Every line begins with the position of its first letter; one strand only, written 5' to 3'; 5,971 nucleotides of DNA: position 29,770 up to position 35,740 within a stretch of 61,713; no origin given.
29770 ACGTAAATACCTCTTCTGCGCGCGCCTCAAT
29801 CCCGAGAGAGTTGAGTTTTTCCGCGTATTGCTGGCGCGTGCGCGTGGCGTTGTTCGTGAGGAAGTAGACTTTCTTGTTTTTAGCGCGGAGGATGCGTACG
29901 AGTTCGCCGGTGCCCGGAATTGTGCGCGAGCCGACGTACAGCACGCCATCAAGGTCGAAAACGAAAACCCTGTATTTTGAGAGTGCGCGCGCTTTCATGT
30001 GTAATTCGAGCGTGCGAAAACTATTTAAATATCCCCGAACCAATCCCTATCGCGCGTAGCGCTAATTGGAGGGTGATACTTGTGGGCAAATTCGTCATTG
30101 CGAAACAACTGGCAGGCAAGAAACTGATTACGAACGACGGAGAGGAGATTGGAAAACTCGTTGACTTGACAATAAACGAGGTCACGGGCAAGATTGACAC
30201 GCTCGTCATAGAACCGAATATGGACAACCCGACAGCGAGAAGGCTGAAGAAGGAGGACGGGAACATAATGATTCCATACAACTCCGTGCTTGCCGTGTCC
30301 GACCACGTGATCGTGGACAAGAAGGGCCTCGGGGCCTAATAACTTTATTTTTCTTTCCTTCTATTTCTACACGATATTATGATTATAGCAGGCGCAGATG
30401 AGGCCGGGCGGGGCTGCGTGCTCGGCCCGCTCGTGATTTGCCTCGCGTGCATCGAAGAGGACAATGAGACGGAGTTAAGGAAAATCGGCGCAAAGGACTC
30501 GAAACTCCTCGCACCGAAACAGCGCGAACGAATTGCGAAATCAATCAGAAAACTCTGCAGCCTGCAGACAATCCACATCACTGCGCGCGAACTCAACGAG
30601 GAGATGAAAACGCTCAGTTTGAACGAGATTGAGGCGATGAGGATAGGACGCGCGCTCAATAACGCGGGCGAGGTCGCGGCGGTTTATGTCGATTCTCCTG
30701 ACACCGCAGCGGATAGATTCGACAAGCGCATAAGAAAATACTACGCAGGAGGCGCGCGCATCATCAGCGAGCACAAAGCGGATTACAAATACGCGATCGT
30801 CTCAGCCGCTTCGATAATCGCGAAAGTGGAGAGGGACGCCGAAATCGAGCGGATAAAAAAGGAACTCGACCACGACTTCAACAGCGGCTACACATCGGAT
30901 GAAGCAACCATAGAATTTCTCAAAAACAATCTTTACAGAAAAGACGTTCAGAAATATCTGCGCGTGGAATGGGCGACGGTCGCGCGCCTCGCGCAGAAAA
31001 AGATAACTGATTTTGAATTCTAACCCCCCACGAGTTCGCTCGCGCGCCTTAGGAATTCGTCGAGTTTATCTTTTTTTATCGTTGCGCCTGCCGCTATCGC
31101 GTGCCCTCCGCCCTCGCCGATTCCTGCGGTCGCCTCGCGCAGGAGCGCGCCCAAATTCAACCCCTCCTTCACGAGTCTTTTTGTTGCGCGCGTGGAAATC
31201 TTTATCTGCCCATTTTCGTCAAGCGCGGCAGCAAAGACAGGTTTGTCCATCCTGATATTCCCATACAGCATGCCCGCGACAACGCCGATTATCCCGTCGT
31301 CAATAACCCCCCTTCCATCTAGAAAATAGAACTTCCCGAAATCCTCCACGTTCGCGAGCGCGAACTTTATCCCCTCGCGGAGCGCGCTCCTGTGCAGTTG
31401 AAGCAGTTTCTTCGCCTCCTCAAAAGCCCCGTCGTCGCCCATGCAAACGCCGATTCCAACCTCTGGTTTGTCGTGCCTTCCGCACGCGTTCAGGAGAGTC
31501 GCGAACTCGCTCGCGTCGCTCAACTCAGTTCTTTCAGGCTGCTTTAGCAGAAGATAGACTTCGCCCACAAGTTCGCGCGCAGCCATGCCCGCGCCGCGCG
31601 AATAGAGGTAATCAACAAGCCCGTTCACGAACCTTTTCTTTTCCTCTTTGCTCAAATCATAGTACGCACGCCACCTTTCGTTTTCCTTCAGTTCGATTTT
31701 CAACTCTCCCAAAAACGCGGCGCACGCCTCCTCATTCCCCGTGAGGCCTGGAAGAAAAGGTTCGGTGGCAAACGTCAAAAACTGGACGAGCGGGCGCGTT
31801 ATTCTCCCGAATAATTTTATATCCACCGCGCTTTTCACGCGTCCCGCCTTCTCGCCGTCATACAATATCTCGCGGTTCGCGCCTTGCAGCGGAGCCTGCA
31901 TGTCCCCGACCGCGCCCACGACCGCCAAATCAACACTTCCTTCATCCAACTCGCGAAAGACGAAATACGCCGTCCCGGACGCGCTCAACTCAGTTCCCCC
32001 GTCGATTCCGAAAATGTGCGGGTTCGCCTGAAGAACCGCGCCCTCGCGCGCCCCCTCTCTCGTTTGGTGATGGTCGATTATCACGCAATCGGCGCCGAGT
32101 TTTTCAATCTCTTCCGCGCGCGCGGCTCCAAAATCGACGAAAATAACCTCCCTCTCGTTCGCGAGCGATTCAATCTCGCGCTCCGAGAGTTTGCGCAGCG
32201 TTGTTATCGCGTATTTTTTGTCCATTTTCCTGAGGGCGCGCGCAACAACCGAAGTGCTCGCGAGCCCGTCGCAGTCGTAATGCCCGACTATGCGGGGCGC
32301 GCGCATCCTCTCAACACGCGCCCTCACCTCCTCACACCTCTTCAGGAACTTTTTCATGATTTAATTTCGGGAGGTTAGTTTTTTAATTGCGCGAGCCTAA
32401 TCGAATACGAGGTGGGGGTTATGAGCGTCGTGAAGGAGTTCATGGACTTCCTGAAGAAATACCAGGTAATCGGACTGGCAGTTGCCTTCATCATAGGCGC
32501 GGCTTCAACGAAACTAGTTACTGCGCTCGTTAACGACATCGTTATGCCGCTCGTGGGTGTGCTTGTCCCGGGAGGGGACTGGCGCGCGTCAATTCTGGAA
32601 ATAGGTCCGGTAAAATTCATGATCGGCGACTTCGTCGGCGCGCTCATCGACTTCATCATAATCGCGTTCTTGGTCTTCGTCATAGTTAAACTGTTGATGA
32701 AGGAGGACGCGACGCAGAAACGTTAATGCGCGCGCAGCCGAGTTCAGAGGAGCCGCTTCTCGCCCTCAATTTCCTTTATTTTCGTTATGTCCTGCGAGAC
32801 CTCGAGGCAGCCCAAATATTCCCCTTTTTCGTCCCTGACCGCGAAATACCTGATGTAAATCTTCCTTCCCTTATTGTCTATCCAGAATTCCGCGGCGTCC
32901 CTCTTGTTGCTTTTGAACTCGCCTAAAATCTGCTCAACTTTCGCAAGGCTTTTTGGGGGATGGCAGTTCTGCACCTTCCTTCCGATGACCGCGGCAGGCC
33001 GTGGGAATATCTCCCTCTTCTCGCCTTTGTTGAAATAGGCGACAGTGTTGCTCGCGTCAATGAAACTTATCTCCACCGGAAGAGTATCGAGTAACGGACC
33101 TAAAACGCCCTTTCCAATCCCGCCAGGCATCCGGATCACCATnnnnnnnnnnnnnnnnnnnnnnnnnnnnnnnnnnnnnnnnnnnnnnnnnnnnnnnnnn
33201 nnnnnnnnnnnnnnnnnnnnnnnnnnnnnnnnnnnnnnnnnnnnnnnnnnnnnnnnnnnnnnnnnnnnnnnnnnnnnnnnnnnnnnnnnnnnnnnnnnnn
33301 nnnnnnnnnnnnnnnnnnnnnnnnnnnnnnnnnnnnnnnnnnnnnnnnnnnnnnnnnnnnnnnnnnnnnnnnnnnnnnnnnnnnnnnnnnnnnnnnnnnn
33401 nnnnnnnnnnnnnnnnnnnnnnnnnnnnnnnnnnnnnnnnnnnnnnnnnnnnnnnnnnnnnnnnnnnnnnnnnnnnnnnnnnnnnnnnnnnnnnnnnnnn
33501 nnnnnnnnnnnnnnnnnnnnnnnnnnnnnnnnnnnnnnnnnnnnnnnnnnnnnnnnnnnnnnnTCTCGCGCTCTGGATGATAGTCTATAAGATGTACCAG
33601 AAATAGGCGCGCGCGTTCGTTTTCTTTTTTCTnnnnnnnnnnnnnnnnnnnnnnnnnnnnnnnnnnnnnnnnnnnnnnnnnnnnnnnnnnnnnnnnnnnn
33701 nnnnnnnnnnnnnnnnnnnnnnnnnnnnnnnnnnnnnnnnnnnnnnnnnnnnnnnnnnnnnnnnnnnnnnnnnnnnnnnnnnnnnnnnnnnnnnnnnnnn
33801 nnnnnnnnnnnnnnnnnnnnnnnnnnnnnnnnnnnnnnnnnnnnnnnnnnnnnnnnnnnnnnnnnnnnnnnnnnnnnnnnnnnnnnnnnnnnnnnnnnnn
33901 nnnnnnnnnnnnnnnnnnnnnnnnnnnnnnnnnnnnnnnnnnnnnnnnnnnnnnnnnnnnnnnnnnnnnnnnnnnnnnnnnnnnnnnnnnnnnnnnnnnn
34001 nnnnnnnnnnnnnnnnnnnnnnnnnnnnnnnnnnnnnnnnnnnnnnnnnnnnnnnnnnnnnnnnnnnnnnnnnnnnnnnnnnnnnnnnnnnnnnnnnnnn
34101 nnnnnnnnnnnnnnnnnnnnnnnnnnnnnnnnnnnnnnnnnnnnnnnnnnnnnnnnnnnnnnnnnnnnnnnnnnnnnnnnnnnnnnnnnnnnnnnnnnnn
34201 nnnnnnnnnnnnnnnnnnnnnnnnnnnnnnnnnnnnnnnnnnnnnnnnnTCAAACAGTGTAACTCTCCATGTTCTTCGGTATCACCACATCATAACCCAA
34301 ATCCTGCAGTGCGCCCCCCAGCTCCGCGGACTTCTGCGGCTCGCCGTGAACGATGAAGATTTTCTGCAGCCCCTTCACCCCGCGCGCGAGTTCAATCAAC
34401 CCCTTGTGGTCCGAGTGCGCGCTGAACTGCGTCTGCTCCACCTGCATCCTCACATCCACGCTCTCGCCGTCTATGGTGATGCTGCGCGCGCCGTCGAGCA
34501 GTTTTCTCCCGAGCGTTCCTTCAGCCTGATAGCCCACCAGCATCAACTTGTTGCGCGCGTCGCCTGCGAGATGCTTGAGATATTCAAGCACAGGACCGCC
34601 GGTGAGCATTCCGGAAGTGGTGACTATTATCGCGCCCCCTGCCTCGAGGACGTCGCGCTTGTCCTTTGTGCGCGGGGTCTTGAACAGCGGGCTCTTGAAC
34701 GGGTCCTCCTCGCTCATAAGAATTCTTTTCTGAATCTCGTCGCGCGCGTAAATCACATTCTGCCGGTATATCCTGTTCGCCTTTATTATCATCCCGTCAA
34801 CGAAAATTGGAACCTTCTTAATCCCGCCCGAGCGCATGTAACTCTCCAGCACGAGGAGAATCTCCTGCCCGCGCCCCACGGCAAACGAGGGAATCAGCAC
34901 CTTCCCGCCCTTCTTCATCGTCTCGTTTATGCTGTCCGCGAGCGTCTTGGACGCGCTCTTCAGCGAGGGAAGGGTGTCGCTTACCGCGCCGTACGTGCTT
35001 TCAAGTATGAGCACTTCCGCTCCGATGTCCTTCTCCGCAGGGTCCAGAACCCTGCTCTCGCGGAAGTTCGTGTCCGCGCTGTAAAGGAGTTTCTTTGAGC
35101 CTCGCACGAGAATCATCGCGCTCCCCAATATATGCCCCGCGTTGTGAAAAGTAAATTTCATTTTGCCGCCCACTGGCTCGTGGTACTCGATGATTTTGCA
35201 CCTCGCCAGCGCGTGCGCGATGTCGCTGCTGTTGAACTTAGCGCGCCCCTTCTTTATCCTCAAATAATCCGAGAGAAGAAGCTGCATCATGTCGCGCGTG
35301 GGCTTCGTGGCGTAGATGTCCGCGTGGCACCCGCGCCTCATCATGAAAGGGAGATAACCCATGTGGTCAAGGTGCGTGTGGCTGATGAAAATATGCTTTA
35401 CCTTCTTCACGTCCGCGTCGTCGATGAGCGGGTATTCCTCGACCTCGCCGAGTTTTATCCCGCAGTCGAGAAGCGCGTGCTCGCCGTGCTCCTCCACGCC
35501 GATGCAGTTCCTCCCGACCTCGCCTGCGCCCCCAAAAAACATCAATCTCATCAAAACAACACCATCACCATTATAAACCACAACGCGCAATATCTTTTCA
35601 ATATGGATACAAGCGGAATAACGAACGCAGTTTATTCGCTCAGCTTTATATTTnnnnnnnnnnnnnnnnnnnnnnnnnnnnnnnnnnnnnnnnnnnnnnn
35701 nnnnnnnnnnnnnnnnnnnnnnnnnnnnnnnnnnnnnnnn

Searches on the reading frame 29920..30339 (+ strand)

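Call 66: search_protein_families(library=pfam, max_evalue=0.001, proteins=[window:29920-30339:+])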
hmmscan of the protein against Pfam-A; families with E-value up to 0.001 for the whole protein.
window:29920-30339:+ (139 aa): 1 family
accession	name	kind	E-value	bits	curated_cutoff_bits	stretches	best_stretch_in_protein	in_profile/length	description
PF05239.21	PRC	-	1.4e-09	38.3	21.2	1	61-134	6-73/78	PRC-barrel domain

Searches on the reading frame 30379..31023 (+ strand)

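Call 66: search_protein_families(library=pfam, max_evalue=0.001, proteins=[window:30379-31023:+])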
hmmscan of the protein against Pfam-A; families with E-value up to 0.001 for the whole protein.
window:30379-31023:+ (214 aa): 1 family
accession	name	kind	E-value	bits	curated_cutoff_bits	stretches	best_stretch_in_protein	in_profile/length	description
PF01351.25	RNase_HII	-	9.9e-47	159.8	25.8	1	4-201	1-199/199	Ribonuclease HII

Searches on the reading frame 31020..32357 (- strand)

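Call 28: search_protein_families(library=pfam, max_evalue=0.001, proteins=[window:31020-32357:-])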
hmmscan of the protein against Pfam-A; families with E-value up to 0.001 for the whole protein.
window:31020-32357:- (445 aa): 3 families
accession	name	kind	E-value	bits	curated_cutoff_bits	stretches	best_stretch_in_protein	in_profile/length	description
PF21763.2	DHH_CID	-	1.7e-23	83.3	27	1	182-257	1-76/84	DHH-CID domain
PF02272.25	DHHA1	-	8.1e-14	52.4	25.9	1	352-443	13-100/102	DHHA1 domain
PF01368.27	DHH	-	2.3e-13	51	28.1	1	23-133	4-101/125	DHH family, N-terminal domain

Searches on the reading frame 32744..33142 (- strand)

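Call 67: search_protein_families(library=pfam, max_evalue=0.001, proteins=[window:32744-33142:-])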
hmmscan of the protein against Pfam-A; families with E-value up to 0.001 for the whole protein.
window:32744-33142:- (132 aa): 3 families
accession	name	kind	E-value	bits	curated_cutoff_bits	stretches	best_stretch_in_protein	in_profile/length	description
PF13596.12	PAS_10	-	3.9e-29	101.9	22.1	1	17-120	4-106/106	PAS domain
PF08448.16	PAS_4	-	5.6e-08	33.4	23.1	1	18-121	1-107/110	PAS fold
PF13426.13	PAS_9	-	2.5e-06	28.1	27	1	27-121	5-103/103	PAS domain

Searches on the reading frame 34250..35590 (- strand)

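Call 28: search_protein_families(library=pfam, max_evalue=0.001, proteins=[window:34250-35590:-])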
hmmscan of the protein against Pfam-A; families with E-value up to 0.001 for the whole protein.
window:34250-35590:- (446 aa): 5 families
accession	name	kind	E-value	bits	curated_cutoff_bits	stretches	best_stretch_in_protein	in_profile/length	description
PF10996.14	Beta-Casp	-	2.8e-30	105.8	27.7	1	242-364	2-120/120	Beta-Casp domain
PF07521.17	RMMBL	-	3.6e-14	52.9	21.6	1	378-438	2-63/63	Zn-dependent metallo-hydrolase RNA specificity domain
PF16661.11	Lactamase_B_6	-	7.7e-14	51.9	27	1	38-185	8-173/193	Metallo-beta-lactamase superfamily domain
PF00753.33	Lactamase_B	-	6e-10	39.8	22.7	1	23-185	2-161/196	Metallo-beta-lactamase superfamily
PF12706.13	Lactamase_B_2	-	3.2e-07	30.6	27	1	40-182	4-151/200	Beta-lactamase superfamily domain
